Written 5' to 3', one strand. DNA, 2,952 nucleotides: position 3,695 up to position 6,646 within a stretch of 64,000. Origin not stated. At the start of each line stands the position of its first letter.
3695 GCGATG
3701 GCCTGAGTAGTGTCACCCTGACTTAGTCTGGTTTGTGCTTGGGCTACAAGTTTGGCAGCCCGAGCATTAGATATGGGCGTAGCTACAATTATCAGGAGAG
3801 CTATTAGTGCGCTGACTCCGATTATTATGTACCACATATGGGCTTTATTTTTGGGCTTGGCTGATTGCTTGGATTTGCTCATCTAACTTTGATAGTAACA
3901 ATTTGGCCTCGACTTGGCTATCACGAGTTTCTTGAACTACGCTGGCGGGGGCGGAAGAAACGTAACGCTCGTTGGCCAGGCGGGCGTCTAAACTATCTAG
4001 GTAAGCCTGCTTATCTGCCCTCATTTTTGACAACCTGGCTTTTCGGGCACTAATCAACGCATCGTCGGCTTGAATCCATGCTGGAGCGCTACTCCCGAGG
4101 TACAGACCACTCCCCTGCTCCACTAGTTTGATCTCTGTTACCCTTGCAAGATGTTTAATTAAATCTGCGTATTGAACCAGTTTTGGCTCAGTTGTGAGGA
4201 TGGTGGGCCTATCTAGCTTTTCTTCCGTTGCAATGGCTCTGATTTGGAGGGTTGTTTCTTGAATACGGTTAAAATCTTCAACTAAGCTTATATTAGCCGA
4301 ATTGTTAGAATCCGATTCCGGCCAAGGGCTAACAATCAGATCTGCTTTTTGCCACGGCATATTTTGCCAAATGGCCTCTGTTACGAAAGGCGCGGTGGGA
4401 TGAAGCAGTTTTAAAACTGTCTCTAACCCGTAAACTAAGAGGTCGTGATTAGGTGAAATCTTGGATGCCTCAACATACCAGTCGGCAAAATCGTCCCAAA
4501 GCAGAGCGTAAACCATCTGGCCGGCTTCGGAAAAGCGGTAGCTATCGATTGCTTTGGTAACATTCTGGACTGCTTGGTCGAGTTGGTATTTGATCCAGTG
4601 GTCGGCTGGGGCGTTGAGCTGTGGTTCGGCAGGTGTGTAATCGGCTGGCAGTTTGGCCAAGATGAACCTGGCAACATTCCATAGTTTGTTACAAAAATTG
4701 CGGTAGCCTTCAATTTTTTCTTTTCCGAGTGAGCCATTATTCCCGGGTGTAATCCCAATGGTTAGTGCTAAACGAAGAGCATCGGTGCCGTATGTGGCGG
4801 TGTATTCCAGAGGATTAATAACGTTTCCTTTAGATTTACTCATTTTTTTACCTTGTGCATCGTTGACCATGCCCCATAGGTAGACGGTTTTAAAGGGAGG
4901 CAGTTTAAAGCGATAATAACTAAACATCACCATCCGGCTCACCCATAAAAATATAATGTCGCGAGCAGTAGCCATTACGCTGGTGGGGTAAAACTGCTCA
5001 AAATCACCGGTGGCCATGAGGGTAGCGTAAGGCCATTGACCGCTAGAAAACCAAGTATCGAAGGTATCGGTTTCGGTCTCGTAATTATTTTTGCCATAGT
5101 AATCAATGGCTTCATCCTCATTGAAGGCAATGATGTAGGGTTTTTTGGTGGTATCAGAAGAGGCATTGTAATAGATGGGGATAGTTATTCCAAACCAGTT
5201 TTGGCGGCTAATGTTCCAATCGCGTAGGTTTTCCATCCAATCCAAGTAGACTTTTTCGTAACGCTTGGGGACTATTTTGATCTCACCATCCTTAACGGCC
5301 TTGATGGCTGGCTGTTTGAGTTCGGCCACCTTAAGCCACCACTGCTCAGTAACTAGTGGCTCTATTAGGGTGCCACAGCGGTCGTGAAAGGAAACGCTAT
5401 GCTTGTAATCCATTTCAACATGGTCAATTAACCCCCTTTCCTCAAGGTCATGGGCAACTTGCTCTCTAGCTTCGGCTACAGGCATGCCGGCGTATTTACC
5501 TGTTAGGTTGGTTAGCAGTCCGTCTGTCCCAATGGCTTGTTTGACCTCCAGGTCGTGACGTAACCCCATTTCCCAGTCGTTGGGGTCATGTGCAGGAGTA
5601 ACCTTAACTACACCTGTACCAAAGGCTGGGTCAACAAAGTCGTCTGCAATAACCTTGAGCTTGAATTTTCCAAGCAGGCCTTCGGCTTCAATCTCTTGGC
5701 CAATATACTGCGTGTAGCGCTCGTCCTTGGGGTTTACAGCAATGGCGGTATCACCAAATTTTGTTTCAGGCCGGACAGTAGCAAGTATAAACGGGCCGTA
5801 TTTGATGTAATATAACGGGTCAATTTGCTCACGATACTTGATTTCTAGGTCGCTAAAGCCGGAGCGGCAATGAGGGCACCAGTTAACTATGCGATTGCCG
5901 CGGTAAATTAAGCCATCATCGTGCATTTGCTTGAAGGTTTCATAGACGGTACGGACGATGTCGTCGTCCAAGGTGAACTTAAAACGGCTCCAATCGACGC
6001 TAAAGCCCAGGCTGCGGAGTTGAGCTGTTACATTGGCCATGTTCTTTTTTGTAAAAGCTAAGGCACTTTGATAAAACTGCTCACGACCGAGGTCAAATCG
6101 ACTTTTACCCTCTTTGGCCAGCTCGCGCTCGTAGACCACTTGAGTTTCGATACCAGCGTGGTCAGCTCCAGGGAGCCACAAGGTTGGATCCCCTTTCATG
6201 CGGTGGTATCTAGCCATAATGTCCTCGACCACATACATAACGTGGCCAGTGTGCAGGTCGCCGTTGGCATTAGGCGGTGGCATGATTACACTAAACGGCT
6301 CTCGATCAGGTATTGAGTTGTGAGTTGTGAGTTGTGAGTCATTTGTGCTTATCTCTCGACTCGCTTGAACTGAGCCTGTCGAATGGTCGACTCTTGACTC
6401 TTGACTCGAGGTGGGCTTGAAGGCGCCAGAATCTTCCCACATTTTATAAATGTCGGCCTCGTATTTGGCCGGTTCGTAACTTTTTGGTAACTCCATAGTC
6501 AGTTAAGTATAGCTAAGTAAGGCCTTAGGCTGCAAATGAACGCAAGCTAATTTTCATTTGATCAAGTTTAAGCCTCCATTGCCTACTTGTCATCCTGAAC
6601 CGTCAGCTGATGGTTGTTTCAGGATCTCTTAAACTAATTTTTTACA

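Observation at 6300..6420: valS N-terminal in-frame insertion built from tandem heptamers with inverted symmetry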

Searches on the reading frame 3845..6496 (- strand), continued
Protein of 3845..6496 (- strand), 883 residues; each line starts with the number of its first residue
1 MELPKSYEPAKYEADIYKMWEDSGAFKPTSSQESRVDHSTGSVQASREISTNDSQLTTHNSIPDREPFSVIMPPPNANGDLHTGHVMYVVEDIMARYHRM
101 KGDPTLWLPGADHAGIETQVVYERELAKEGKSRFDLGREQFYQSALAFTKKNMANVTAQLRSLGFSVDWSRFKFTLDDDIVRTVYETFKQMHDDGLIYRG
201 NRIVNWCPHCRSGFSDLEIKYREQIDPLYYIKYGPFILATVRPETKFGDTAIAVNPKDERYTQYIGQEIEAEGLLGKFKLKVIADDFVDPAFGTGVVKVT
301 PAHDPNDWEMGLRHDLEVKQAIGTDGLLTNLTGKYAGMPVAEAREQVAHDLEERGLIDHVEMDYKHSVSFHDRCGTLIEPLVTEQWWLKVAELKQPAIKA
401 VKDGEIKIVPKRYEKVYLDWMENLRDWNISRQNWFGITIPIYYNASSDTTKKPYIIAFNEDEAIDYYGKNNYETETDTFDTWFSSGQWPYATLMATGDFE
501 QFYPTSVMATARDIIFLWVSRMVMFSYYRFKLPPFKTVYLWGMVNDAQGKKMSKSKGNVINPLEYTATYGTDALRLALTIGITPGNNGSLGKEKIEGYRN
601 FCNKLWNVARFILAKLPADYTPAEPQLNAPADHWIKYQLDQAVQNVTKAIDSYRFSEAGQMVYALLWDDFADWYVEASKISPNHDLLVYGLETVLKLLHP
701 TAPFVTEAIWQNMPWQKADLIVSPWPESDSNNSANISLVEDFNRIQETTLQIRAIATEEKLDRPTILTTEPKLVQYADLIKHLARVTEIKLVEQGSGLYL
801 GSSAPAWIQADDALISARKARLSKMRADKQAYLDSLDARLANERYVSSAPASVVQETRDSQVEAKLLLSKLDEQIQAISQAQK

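Call 99: predict_structure(alignment_id=A1)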
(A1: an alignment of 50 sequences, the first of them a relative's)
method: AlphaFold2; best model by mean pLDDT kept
length: 883 residues; sequences in the alignment: 50
mean_pLDDT: 88.1   pTM: 0.80
mean pLDDT of the five models: 88.1, 86.8, 84.2, 83.7, 83.5
residues with pLDDT >= 90: 587; 70-90: 231; 50-70: 29; < 50: 36
segments of 3 or more residues with pLDDT < 50: 31-63, 555-557
pLDDT, mean of each block of 10 residues (from residue 1): 89 95 88 35 30 30 72 83 77 94 93 88 89 88 94 89 91 94 96 95 88 78 94 93 94 94 94 93 93 87 93 93 93 96 95 95 92 87 92 96 95 93 93 91 94 94 95 92 91 95 93 84 96 95 73 56 87 91 69 91 97 92 91 95 95 91 94 93 94 97 97 93 88 81 92 90 92 91 92 87 86 87 90 92 87 86 88 81 64
secondary structure, 60 per line:
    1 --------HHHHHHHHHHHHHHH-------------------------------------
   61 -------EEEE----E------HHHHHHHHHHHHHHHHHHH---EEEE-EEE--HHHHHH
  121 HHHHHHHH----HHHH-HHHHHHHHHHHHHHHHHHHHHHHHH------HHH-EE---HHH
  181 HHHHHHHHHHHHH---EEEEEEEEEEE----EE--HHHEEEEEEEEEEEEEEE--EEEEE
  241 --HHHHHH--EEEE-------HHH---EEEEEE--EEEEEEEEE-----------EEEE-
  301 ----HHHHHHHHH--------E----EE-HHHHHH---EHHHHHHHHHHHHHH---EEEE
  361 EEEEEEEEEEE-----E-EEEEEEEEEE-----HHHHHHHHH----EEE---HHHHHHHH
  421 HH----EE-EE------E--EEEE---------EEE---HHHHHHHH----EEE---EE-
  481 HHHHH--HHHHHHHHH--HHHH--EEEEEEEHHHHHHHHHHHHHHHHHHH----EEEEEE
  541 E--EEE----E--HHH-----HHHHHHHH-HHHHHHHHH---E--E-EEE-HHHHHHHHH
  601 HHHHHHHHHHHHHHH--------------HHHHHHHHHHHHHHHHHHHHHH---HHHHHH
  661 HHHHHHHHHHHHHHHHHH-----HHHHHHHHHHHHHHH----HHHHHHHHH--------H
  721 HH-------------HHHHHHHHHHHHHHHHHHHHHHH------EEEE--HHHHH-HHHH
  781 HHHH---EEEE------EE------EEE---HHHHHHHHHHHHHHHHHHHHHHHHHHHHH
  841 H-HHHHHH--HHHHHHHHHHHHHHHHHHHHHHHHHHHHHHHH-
elements in order (helices of 4 or more, strands of 3 or more residues): H9-23 E68-71 H83-101 E105-108 E110-112 H115-128 H133-136 H138-162 H178-193 E197-207 E219-233 E236-240 H243-248 E251-254 E268-273 E276-284 E296-299 H305-313 H330-335 H340-353 E357-371 E379-388 H394-402 E407-409 H413-422 E441-444 E454-456 H460-467 E472-474 H481-485 H488-496 H499-502 E505-511 H512-530 E535-541 E544-546 H562-569 H571-579 E588-590 H592-615 H630-651 H655-678 H684-698 H703-711 H736-758 E765-768 H771-775 H777-784 E788-791 E806-808 H812-841 H843-848 H851-882
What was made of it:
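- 6311..6403 (-): 31-codon (93-nt) in-frame insertion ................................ The boundaries are ambiguous by a few bases. AlphaFold pLDDT <50 for residues 31-63 only (call 99).
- Disorder: the model has mean pLDDT 88, and the only long stretch below 50 is residues 31-63 (call 99). It is predicted disordered with pLDDT about 30 (call 99).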

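Call 106: find_encoding_contigs(protein=P0118, flank=3000, max_places=1)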
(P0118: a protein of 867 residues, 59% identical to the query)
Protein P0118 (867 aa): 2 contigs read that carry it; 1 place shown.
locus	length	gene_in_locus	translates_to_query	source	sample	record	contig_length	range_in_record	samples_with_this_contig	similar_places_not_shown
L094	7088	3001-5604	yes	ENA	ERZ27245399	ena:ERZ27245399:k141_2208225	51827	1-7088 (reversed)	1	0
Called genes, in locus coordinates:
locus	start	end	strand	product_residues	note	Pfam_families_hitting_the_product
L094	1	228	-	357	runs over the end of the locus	PF02388:FemAB, PF13480:Acetyltransf_6, PF02388:FemAB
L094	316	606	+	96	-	-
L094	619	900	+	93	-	-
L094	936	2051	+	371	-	PF00814:TsaD, PF22521:HypF_C_2 (weak)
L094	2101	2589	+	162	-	-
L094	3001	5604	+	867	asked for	PF00133:tRNA-synt_1, PF09334:tRNA-synt_1g, PF13603:tRNA-synt_1_2 (weak), PF09334:tRNA-synt_1g (weak), PF08264:Anticodon_1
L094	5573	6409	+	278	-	-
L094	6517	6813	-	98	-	-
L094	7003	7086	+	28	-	?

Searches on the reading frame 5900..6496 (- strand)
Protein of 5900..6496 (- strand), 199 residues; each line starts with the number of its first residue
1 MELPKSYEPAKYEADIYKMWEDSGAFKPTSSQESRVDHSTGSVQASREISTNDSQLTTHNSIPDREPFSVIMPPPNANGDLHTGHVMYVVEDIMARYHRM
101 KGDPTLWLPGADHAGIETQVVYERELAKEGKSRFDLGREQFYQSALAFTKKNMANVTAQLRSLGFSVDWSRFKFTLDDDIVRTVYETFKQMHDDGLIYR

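Call 88: search_solved_structures(query=window:5900-6496:-, show_alignments=2, max_evalue=1e-10)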
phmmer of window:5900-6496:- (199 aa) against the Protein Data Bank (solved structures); distinct sequences matched with E-value up to 1e-10: 1.
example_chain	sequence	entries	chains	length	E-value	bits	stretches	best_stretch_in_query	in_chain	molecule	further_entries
1gax_A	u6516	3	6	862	8.9e-36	126.7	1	64-199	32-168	VALYL-TRNA SYNTHETASE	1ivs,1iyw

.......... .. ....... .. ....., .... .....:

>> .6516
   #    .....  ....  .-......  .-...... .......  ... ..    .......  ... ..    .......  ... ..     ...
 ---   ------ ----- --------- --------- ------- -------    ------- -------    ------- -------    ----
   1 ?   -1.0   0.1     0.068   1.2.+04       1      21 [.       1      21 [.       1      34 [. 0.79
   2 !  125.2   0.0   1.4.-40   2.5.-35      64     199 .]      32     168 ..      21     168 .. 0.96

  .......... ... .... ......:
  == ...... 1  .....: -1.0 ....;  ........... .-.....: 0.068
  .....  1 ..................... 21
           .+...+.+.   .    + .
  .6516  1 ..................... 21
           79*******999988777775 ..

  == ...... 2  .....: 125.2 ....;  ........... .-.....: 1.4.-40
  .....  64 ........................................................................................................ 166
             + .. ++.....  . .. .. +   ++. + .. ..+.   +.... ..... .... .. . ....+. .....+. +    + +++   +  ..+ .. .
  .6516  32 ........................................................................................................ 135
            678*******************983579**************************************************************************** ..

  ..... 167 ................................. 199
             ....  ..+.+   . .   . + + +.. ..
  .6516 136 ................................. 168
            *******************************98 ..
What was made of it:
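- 3845..6496 (-): valS (valyl-tRNA synthetase), 883 aa, the host gene. PDB 1GAX ValRS aligns from residue 64 (call 88).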

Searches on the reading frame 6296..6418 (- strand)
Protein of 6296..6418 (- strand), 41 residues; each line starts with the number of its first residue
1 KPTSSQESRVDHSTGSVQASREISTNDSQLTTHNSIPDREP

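Call 39: find_homologous_proteins(query=window:6296-6418:-, max_evalue=10)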
Query seq(41 aa): no candidate shares three 5-residue words with the query. No homologue found.

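Call 63: search_protein_representatives(protein=window:6296-6418:-)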
Query: 41 residues. Proteins with E-value up to 0.001 (for the whole library): 1; up to 1e-10: 0; up to 1e-30: 0. The best 1 are listed.
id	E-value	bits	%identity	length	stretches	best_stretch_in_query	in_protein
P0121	1.9e-06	42.9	39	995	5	5-34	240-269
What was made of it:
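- On Rickettsia palindromic elements (RPE): The peptide has no homologue in 1.84e9 proteins (call 63).
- There is no protein-level homologue anywhere (call 63).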
